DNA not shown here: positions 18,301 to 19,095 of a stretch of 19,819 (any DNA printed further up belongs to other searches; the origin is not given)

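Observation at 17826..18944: Convergent pair of small predicted membrane proteins in AT-rich island DNA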

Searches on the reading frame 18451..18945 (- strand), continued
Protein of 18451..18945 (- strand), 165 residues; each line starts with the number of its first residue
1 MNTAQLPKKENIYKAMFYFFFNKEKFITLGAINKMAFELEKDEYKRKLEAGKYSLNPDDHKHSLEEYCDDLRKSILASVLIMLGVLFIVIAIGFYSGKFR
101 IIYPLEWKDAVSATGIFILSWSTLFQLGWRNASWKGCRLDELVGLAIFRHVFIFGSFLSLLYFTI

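Call 67: find_related_loci(query=A4, collection=viral_contigs, flank=8000)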
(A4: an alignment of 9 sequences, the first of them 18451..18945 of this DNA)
Query A4 (165 aa) in viral_contigs; peptide patterns used: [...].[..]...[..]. (x = any residue, [..] = any of these).
13 stretches matched a pattern, but none encodes a relative of the query by tblastn (E <= 1e-3).

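Call 68: fold_search(model_id=the predicted structure, library=afdb50)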
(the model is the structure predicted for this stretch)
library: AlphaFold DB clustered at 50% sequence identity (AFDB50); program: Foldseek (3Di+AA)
matches with E <= 10: 61; with E <= 0.001: 10
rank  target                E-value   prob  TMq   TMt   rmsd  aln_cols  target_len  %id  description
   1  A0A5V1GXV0            1.5e-16  1.00  0.97  0.97   1.2       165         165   82  Uncharacterized protein [Salmonella enterica]
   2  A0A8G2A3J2            9.9e-14  1.00  0.95  0.93   1.4       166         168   49  Uncharacterized protein [Raoultella planticola]
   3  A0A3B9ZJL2            6.9e-09  1.00  0.90  0.93   1.7       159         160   31  Uncharacterized protein
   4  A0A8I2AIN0            1.4e-07  1.00  0.88  0.86   2.2       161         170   24  DUF2157 domain-containing protein
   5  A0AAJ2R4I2            5.1e-06  1.00  0.85  0.89   2.1       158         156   23  Uncharacterized protein [Delftia acidovorans]
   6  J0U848                1.5e-05  1.00  0.82  0.80   2.7       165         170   21  Uncharacterized protein
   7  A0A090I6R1            4.8e-05  1.00  0.77  0.68   5.1       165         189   24  Membrane protein [Aliivibrio wodanis]
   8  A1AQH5                1.4e-04  1.00  0.56  0.55   8.2       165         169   25  Uncharacterized protein [Pelobacter propionicus (strain DSM 2379 / NBRC 103807 / OttBd1)]
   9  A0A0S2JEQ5            1.6e-04  1.00  0.76  0.83   3.0       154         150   23  Uncharacterized protein
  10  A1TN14                5.2e-04  1.00  0.61  0.50   6.8       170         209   19  Uncharacterized protein [Paracidovorax citrulli (strain AAC00-1)]
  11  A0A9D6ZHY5            3.8e-03  1.00  0.52  0.51  13.6       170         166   24  Uncharacterized protein
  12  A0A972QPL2            2.1e-02  1.00  0.49  0.57   6.0       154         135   18  DUF3784 domain-containing protein
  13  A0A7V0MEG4            2.1e-02  1.00  0.44  0.43   8.3       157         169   18  Uncharacterized protein
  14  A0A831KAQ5            3.3e-02  1.00  0.35  0.36  10.9       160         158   23  Uncharacterized protein
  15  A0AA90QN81            3.8e-02  1.00  0.52  0.66   2.5        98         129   23  Uncharacterized protein
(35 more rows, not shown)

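Call 74: search_dna_similar(query=window:18451-18945:-, collection=plasmids, mode=protein, max_evalue=0.001, max_rows=30)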
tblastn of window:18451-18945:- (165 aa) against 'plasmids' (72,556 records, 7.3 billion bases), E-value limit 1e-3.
No match.

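Call 75: search_dna_similar(query=window:18451-18945:-, collection=phages, mode=protein, max_evalue=0.001, max_rows=30)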
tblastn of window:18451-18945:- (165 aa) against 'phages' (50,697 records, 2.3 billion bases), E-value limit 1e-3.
No match.

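Call 76: search_protein_families(proteins=[P0142, P0156, P0034, P0036, P0046, P0089, P0124, P0160, P0162, P0168], library=padloc, max_evalue=0.1)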
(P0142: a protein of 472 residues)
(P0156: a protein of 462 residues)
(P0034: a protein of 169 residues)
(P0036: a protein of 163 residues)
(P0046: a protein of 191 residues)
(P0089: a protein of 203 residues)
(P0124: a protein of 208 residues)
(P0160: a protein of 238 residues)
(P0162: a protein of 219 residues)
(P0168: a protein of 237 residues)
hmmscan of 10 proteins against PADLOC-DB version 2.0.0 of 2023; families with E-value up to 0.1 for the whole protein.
P0142 (472 aa): 2 families
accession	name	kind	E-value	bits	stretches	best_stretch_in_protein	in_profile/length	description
PDLC01992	CARF_m9--CARF_TM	-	0.0049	14.6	1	81-141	156-214/223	-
PDLC00702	Effector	-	0.026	11.8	1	89-153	5-69/211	2TM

P0156 (462 aa): 2 families
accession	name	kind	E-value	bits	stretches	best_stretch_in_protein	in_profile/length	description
PDLC02363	PycTM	-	0.0013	16.6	1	268-401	22-151/154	-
PDLC01850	CARF3--CARF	-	0.014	13.3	1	206-269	135-198/209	-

P0034 (169 aa): 0 families

P0036 (163 aa): 0 families

P0046 (191 aa): 0 families

P0089 (203 aa): 0 families

P0124 (208 aa): 0 families

P0160 (238 aa): 0 families

P0162 (219 aa): 0 families

P0168 (237 aa): 0 families

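Call 78: list_cluster_members(proteins=[P0037, P0038, P0040, P0044, P0045, P0046, P0047, P0048, P0142, P0156])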
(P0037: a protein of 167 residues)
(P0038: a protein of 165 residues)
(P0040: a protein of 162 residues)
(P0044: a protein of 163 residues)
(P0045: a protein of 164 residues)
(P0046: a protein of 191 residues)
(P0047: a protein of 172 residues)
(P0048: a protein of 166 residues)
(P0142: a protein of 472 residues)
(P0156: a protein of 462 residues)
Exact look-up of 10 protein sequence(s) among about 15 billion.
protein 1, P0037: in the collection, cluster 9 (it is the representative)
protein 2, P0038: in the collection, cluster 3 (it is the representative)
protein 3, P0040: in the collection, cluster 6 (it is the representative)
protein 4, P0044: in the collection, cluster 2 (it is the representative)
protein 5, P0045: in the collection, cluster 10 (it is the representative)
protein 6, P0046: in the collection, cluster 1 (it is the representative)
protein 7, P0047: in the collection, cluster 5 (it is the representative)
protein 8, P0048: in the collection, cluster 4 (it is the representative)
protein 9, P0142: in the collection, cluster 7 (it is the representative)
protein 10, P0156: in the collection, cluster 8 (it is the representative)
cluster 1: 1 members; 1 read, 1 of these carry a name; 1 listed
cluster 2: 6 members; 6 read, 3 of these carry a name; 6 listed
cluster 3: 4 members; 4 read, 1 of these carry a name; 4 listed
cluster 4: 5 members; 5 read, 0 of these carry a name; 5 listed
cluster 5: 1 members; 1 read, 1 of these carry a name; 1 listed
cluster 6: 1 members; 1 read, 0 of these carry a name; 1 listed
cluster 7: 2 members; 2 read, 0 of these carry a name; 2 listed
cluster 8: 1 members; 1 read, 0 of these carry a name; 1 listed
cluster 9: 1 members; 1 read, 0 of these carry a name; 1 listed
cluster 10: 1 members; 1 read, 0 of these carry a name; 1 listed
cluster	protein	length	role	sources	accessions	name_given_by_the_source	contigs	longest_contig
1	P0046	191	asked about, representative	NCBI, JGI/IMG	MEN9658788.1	MAG: hypothetical protein RL571_2253 [Pseudomonadota bacterium] | hypothetical protein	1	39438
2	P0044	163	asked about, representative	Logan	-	-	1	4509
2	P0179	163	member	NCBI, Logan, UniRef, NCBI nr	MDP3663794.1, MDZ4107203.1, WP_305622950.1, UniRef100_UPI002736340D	MAG: hypothetical protein U1D41_13800 [Nitrosomonas sp.] | hypothetical protein n=1 Tax=Nitrosomonas sp. TaxID=42353 RepID=UPI002736340D | hypothetical protein [Nitrosomonas sp.]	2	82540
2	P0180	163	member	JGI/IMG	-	hypothetical protein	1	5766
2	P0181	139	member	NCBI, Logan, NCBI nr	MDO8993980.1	MAG: hypothetical protein Q7U83_12990 [Daejeonella sp.] | hypothetical protein [Daejeonella sp.]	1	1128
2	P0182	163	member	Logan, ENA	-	-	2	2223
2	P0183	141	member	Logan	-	-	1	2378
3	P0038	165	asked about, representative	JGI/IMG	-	hypothetical protein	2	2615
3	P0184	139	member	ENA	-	-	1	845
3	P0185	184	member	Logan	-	-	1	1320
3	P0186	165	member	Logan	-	-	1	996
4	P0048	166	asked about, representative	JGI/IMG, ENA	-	-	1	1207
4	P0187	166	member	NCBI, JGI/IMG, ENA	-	-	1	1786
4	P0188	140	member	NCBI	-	-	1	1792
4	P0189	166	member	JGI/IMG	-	-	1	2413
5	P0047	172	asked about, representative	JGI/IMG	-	hypothetical protein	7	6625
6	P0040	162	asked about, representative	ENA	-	-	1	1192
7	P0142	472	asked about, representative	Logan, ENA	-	-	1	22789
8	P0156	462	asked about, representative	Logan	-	-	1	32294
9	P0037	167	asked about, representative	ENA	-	-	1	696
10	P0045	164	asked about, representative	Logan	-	-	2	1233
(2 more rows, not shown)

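Call 79: find_encoding_contigs(protein=P0179, flank=8000, max_places=3)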
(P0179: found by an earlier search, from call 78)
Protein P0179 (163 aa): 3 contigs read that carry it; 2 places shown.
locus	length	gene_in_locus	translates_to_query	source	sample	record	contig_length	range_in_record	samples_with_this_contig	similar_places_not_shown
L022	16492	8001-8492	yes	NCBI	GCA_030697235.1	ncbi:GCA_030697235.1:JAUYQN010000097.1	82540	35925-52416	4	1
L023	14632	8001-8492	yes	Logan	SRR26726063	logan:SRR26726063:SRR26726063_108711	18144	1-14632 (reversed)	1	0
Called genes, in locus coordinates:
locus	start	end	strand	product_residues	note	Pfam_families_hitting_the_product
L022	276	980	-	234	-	PF01048:PNP_UDP_1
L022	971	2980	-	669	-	PF13249:SQHop_cyclase_N, PF07678:TED_complement (faint), PF13243:SQHop_cyclase_C, PF09492:Pec_lyase (faint)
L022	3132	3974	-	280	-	PF04333:MlaA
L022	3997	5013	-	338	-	PF01073:3Beta_HSD, PF01370:Epimerase, PF02719:Polysacc_synt_2 (faint), PF04321:RmlD_sub_bind (weak), PF13460:NAD_binding_10, PF16363:GDP_Man_Dehyd, PF07993:NAD_binding_4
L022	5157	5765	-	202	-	PF01618:MotA_ExbB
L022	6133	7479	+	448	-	PF13742:tRNA_anti_2, PF01336:tRNA_anti-codon, PF02601:Exonuc_VII_L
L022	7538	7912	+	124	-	PF04241:DUF423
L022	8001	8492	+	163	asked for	-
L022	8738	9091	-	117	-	-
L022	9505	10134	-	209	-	PF01738:DLH (weak)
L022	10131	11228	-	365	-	PF13353:Fer4_12 (weak), PF04055:Radical_SAM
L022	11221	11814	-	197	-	PF01871:AMMECR1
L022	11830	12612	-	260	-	PF01875:Memo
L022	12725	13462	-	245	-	-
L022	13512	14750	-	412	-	PF26363:Phospholipase-like, PF01764:Lipase_3 (weak)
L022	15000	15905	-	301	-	PF02424:ApbE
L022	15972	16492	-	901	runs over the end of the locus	PF12094:DUF3570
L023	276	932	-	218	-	PF01048:PNP_UDP_1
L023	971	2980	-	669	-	PF13249:SQHop_cyclase_N, PF07678:TED_complement (faint), PF13243:SQHop_cyclase_C, PF09492:Pec_lyase (faint)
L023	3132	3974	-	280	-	PF04333:MlaA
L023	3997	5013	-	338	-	PF01073:3Beta_HSD, PF01370:Epimerase, PF02719:Polysacc_synt_2 (faint), PF04321:RmlD_sub_bind (weak), PF13460:NAD_binding_10, PF16363:GDP_Man_Dehyd, PF07993:NAD_binding_4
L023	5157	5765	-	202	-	PF01618:MotA_ExbB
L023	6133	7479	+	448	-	PF13742:tRNA_anti_2, PF01336:tRNA_anti-codon, PF02601:Exonuc_VII_L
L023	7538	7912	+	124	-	PF04241:DUF423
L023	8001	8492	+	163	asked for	-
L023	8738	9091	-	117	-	-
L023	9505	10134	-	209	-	PF01738:DLH (weak)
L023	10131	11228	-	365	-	PF13353:Fer4_12 (weak), PF04055:Radical_SAM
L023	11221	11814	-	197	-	PF01871:AMMECR1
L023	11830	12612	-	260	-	PF01875:Memo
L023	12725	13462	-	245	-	-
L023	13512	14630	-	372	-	?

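Call 80: find_encoding_contigs(protein=P0046, flank=8000, max_places=3)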
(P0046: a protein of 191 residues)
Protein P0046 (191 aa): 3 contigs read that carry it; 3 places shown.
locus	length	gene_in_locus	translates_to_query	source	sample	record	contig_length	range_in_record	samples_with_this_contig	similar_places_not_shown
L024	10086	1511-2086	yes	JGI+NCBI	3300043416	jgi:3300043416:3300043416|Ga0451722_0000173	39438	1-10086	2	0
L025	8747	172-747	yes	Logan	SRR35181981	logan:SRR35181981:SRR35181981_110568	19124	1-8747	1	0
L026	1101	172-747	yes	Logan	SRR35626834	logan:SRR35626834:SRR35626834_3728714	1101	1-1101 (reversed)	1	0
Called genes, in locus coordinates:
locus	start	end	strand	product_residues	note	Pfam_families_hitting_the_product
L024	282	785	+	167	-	-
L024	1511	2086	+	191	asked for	-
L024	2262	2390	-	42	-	-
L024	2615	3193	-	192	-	-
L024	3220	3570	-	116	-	PF00903:Glyoxalase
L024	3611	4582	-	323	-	PF00535:Glycos_transf_2, PF10111:Glyco_tranf_2_2 (weak), PF13641:Glyco_tranf_2_3 (weak)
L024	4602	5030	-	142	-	PF12802:MarR_2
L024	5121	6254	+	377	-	PF00155:Aminotran_1_2, PF12897:Asp_aminotransf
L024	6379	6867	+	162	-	PF00174:Oxidored_molyb (weak)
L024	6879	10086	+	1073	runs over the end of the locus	PF00512:HisKA, PF02518:HATPase_c, PF00072:Response_reg, PF23198:PDE8A_N (faint), PF00072:Response_reg, PF01627:Hpt, PF00072:Response_reg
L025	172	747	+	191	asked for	-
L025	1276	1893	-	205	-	-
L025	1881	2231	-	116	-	PF00903:Glyoxalase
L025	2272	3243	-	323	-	PF00535:Glycos_transf_2, PF10111:Glyco_tranf_2_2 (weak), PF13641:Glyco_tranf_2_3 (weak)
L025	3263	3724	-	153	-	PF12802:MarR_2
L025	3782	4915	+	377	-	PF00155:Aminotran_1_2, PF12897:Asp_aminotransf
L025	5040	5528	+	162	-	PF00174:Oxidored_molyb (weak)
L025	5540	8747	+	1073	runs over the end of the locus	PF00512:HisKA, PF02518:HATPase_c, PF00072:Response_reg, PF23198:PDE8A_N (faint), PF00072:Response_reg, PF01627:Hpt, PF00072:Response_reg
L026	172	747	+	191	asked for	-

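Call 81: profile_search(protein=P0142)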
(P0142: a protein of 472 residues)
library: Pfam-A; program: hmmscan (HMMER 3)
A. the first sequence (472 residues): domains with independent E <= 10: 1; with E <= 0.001: 0
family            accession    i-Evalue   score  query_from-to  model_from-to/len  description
SduA_N            PF21407.2           3     8.5     264-319        32-87/102  Shedu protein SduA, N-terminal

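Call 86: profile_search(protein=P0156)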
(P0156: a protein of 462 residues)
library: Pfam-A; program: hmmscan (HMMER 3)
A. the first sequence (462 residues): domains with independent E <= 10: 2; with E <= 0.001: 0
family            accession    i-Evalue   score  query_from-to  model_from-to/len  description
DUF2207_C         PF20990.2        0.75     9.9     233-333        91-193/247  Predicted membrane protein (DUF2207) C-terminal domain
DUF1514           PF07438.16          1     9.7       1-26          1-26/62  Protein of unknown function (DUF1514)

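Call 107: search_solved_structures(query=A2, max_evalue=1)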
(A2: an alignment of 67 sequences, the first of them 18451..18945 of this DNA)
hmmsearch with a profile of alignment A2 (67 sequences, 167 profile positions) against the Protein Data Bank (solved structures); distinct sequences matched with E-value up to 1: 3.
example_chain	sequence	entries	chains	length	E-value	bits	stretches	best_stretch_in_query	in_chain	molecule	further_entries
9hyu_a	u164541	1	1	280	0.051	16.5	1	81-129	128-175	Photosystem I P700 chlorophyll a apoprotein A1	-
6z5r_D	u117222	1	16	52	0.059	16.2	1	67-101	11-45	Light-harvesting complex 1 beta chain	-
6z5s_2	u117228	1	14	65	0.08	15.8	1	67-103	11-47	Light-harvesting complex 1 beta chain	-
